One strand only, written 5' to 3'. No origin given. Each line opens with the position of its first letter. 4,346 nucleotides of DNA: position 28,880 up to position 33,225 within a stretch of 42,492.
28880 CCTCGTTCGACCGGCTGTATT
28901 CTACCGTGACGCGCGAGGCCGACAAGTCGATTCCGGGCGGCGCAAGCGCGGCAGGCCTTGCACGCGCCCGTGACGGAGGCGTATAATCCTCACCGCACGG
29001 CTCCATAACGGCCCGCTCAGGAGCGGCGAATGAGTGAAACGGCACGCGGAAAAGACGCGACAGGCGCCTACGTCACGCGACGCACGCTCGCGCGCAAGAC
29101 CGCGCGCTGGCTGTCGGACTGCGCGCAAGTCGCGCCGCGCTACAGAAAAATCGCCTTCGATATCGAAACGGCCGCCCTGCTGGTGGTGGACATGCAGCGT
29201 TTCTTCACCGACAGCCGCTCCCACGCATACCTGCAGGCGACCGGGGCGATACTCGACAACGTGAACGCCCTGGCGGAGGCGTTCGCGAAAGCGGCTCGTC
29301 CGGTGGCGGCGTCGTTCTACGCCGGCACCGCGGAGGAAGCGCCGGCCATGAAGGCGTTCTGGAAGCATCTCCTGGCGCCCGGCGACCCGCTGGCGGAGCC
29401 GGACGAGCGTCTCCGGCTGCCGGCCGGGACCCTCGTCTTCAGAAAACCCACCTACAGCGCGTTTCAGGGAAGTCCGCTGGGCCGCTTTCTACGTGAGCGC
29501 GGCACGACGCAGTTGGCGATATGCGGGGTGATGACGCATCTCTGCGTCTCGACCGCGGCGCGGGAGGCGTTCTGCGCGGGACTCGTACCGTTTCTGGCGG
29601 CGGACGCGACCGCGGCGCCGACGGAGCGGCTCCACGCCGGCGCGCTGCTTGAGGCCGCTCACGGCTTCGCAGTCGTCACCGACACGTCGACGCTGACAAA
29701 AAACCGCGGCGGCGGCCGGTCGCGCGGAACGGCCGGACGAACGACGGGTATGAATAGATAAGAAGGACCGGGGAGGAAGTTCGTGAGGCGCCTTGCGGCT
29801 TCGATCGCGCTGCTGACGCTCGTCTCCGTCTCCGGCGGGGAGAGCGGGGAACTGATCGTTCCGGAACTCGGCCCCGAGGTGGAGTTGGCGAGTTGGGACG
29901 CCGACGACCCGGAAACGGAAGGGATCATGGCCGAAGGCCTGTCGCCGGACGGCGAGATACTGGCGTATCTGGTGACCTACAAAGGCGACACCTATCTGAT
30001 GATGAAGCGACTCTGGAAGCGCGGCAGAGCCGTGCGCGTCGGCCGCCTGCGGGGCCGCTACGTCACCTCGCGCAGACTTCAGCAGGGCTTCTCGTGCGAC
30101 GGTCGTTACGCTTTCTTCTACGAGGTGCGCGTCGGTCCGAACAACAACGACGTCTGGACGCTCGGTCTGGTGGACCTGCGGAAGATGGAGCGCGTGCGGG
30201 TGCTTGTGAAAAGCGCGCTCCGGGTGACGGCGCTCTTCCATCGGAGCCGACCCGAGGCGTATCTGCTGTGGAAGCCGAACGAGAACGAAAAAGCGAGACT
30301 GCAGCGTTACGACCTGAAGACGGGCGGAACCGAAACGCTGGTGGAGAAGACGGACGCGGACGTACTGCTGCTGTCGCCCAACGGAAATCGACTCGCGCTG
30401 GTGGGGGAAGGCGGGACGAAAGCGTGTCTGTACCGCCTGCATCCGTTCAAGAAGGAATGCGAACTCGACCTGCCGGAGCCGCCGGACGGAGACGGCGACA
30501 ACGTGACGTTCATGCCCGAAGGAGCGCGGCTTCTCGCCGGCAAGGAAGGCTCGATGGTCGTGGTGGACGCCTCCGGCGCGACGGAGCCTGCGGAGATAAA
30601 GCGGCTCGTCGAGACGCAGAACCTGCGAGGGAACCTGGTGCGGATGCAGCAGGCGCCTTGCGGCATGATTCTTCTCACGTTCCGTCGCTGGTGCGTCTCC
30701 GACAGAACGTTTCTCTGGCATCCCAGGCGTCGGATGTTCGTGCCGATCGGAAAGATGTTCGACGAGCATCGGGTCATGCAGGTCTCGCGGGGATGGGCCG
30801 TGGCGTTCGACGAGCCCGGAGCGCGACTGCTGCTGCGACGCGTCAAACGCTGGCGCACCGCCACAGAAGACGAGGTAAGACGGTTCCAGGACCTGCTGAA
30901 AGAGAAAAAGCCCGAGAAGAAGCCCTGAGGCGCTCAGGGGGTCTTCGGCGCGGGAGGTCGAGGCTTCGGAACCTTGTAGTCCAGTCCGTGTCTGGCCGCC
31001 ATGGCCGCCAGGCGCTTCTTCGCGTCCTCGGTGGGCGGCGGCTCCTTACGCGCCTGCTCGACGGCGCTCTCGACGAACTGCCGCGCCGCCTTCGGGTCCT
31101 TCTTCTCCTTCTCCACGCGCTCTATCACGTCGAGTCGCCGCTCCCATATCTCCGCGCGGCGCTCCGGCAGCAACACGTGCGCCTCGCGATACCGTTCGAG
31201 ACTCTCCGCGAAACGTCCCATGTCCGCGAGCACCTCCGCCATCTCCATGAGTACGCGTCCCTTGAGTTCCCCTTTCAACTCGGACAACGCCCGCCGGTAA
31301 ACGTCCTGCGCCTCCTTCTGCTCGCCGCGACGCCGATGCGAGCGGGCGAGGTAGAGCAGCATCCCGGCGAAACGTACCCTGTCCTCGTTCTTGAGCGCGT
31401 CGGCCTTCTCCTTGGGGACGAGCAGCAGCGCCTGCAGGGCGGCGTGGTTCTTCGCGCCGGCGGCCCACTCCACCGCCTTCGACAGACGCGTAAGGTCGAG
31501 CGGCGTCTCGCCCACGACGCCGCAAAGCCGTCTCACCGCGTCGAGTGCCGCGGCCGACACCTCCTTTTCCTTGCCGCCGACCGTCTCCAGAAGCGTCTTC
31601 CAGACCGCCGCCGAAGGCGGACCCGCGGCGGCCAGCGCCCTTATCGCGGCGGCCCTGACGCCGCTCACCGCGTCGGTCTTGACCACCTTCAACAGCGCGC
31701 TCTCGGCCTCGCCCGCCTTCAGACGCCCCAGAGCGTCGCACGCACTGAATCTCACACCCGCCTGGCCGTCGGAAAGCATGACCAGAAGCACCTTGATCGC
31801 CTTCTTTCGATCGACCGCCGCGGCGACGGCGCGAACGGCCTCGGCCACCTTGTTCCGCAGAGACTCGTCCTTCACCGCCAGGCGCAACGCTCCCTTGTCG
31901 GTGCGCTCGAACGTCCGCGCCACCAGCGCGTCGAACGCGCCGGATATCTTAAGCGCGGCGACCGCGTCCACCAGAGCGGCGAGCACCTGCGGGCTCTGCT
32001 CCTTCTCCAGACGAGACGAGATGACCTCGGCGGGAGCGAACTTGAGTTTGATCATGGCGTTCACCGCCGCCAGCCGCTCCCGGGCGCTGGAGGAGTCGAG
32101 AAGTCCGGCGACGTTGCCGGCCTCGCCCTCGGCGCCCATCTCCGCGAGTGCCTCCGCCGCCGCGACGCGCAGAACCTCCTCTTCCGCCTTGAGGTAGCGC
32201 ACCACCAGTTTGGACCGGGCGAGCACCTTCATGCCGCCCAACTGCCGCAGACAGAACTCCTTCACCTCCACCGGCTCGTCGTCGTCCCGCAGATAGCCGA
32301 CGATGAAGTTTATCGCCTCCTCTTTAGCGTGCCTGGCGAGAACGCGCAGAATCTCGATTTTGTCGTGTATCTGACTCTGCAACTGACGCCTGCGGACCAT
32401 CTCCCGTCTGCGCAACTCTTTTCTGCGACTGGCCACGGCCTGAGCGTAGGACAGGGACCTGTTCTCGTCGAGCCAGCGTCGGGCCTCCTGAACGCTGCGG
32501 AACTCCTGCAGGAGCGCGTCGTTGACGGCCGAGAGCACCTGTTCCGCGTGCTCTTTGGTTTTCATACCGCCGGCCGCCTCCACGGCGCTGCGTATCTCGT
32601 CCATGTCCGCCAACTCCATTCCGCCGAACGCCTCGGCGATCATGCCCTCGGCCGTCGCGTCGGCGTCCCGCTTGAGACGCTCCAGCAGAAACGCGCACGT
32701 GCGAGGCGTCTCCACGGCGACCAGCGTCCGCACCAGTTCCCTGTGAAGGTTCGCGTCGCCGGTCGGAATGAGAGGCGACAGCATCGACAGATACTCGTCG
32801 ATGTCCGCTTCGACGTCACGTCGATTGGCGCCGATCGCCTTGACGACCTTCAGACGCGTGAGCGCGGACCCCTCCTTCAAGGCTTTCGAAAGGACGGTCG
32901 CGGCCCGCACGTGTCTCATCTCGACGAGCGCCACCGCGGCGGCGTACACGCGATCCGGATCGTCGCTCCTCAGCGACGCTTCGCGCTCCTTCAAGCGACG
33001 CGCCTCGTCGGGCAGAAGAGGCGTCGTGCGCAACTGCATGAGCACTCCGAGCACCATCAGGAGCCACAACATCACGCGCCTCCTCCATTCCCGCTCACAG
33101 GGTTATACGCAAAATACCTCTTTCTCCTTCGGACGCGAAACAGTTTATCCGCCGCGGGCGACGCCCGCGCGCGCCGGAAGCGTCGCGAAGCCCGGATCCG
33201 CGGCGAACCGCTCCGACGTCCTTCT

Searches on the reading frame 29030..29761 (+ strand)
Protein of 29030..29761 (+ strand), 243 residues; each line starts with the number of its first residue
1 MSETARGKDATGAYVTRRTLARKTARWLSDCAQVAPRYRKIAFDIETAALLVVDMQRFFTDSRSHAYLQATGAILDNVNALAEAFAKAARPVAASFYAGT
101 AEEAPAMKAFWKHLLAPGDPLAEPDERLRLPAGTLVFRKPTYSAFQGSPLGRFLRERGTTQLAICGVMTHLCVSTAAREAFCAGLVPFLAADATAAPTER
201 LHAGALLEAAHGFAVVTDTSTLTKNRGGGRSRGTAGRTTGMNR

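Call 9: search_protein_families(library=pfam, proteins=[window:29030-29761:+], max_evalue=0.001)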
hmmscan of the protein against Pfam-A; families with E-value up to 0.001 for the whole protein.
window:29030-29761:+ (243 aa): 1 family
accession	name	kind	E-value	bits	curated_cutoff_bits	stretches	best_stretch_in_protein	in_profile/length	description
PF00857.26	Isochorismatase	-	7.8e-34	117.7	27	1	48-219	1-173/175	Isochorismatase domain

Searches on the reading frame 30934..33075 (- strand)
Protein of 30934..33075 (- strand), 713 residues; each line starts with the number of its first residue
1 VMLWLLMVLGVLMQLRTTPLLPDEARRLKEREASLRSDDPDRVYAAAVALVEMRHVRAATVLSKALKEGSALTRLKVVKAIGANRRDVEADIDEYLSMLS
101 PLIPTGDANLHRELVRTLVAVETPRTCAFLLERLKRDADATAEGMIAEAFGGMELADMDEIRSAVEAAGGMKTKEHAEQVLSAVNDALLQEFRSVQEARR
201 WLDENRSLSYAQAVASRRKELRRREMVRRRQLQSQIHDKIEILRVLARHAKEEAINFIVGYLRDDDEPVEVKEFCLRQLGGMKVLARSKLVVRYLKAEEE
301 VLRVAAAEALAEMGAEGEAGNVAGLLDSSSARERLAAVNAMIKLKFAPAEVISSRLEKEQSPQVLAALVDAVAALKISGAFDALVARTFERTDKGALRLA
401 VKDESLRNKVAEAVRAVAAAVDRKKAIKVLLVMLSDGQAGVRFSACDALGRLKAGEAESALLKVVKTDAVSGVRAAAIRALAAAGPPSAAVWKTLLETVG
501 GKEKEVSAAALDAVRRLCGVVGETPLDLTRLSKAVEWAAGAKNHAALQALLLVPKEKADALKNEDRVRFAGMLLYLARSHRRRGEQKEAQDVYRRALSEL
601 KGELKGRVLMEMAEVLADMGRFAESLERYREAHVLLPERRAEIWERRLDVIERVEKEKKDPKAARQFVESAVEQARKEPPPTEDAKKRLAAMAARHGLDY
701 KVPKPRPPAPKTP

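Call 9: search_protein_families(library=pfam, proteins=[window:30934-33075:-], max_evalue=0.001)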
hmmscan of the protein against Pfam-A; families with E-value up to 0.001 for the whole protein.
window:30934-33075:- (713 aa): 3 families
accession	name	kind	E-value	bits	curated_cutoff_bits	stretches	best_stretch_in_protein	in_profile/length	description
PF13646.12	HEAT_2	-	2.6e-19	69.7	27.7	3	411-482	18-88/88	HEAT repeats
PF07719.23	TPR_2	-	2e-06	27.9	27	0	573-598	4-29/34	Tetratricopeptide repeat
PF13424.12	TPR_12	-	1.1e-05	25.9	30.1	0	608-676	5-76/77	Tetratricopeptide repeat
